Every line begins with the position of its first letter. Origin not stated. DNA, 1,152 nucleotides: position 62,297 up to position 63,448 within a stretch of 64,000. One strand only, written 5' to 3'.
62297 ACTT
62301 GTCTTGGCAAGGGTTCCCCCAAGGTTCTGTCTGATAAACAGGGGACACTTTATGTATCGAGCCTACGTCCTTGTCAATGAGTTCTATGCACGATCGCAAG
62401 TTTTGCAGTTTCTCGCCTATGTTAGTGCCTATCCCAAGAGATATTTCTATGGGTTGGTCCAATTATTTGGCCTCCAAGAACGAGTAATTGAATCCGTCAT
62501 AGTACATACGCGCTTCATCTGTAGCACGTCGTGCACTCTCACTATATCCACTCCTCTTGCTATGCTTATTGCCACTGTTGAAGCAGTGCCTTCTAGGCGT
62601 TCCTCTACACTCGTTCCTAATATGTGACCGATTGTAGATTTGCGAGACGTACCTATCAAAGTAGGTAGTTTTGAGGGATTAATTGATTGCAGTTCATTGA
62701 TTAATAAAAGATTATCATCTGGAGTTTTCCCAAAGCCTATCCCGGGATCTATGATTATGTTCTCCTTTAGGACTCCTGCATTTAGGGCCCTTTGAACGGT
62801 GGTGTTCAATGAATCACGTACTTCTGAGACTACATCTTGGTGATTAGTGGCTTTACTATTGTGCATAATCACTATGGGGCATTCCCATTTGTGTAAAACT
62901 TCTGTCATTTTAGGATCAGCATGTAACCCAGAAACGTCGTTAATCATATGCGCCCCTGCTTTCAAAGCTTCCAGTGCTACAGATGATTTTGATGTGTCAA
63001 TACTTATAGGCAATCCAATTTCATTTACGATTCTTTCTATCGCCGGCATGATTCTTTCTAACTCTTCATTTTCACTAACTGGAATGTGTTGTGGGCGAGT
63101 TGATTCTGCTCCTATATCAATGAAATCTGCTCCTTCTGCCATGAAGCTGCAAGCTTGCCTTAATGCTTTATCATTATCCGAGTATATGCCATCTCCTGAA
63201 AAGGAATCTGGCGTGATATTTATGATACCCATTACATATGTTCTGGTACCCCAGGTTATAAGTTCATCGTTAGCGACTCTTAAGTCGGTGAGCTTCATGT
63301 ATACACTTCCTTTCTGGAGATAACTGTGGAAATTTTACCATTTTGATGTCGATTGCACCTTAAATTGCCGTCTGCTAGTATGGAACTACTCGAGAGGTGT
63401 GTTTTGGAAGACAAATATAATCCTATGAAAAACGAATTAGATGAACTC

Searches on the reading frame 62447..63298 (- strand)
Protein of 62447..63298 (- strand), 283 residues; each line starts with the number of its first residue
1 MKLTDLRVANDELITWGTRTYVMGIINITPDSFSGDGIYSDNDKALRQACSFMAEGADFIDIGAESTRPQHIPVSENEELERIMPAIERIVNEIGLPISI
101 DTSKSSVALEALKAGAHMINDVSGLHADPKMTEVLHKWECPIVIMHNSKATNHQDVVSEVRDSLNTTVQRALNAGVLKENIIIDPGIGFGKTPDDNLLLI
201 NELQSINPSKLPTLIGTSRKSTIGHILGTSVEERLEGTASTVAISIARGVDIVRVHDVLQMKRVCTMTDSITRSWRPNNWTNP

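Call 62: find_encoding_contigs(protein=window:62447-63298:-, flank=10000, max_places=2)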
Protein window:62447-63298:- (283 aa): 23 contigs read that carry it; 2 places shown.
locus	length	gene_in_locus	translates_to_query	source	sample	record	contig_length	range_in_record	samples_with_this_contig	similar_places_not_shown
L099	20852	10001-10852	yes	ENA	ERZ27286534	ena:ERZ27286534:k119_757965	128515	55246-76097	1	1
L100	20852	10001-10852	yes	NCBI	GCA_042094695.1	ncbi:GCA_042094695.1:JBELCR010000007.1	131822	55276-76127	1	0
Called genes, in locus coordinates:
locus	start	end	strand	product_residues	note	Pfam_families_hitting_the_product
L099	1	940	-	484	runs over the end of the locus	PF00749:tRNA-synt_1c, PF19269:Anticodon_2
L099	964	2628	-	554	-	PF00749:tRNA-synt_1c, PF03950:tRNA-synt_1c_C, PF20974:tRNA-synt_1c_C2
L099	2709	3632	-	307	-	PF01479:S4 (weak), PF00849:PseudoU_synth_2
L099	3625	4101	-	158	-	PF01252:Peptidase_A8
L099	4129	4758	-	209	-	PF20408:Abhydrolase_11 (weak)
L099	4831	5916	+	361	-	PF01212:Beta_elim_lyase, PF01041:DegT_DnrJ_EryC1 (faint), PF00266:Aminotran_5 (weak)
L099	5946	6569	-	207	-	PF13489:Methyltransf_23 (weak), PF13649:Methyltransf_25, PF13847:Methyltransf_31 (weak), PF08241:Methyltransf_11, PF08242:Methyltransf_12 (weak)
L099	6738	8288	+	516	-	PF00270:DEAD, PF04851:ResIII (weak), PF00271:Helicase_C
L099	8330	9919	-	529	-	PF01039:Carboxyl_trans, PF03255:ACCA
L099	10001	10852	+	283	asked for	PF00809:Pterin_bind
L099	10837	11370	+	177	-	PF01288:HPPK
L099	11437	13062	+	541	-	PF00118:Cpn60_TCP1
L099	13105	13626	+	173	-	PF06559:DCD_N (faint), PF22769:DCD, PF00692:dUTPase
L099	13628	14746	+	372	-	PF08331:QueG_DUF1730, PF13187:Fer4_9 (faint), PF13484:Fer4_16, PF13646:HEAT_2 (weak)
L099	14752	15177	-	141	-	-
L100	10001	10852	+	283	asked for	PF00809:Pterin_bind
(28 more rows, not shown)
